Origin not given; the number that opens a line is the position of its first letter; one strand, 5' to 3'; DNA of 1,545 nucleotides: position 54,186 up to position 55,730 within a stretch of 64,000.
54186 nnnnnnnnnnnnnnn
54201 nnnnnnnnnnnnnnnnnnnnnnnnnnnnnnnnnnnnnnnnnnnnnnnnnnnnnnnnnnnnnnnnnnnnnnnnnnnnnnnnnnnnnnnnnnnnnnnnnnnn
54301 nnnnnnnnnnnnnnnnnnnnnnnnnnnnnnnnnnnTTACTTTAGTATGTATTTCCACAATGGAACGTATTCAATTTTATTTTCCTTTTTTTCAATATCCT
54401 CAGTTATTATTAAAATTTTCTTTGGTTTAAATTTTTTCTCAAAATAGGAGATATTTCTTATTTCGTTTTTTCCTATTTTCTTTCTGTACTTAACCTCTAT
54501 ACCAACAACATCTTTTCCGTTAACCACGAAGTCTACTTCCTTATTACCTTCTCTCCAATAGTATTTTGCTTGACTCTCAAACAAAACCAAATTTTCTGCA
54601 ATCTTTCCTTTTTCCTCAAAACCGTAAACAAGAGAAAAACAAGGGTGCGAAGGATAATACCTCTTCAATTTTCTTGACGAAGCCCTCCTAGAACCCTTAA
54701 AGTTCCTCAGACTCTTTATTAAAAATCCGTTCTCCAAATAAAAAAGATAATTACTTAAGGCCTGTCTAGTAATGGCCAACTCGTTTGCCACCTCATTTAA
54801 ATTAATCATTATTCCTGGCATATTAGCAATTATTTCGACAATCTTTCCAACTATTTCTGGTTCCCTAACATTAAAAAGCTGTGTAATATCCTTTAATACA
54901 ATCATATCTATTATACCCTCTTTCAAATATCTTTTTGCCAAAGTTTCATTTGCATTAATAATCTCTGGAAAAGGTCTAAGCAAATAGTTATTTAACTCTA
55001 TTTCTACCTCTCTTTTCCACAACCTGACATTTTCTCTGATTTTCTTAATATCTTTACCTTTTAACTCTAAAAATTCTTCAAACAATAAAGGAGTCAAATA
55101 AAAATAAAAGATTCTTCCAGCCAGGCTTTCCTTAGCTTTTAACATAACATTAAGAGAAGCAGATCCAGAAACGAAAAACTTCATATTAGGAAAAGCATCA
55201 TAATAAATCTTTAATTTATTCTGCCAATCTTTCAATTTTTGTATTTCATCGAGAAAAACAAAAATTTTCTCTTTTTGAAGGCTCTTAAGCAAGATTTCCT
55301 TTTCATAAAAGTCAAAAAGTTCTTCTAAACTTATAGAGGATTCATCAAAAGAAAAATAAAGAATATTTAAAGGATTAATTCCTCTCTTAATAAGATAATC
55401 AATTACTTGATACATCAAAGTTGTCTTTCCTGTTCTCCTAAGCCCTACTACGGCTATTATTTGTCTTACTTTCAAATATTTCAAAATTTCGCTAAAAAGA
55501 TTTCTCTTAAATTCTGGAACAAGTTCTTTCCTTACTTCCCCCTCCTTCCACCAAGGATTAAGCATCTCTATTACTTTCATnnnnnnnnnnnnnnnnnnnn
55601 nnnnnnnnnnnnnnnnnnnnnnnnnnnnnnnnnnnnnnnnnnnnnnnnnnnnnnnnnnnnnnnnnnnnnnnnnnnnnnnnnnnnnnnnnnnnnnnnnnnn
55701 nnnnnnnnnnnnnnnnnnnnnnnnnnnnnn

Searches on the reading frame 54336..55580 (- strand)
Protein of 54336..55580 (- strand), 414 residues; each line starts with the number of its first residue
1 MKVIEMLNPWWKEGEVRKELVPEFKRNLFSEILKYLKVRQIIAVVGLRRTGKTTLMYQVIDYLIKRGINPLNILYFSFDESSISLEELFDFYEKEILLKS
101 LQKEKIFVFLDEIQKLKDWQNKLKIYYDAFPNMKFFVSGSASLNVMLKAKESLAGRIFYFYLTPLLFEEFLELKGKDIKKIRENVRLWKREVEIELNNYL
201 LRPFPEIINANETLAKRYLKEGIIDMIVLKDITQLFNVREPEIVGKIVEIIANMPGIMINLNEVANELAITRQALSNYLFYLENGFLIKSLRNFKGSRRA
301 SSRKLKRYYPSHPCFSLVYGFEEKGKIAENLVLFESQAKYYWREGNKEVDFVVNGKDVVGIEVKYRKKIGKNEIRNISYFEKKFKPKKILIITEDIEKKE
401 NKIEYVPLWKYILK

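Call 44: search_protein_families(library=pfam, proteins=[window:54336-55580:-], max_evalue=0.001)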
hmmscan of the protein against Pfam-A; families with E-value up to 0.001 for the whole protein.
window:54336-55580:- (414 aa): 2 families
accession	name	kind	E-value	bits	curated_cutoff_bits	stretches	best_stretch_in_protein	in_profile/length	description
PF13173.12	AAA_14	-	3e-33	115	27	1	39-171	2-129/129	AAA domain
PF13635.12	DUF4143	-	2e-17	63.9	28.1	1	230-366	2-160/160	Domain of unknown function (DUF4143)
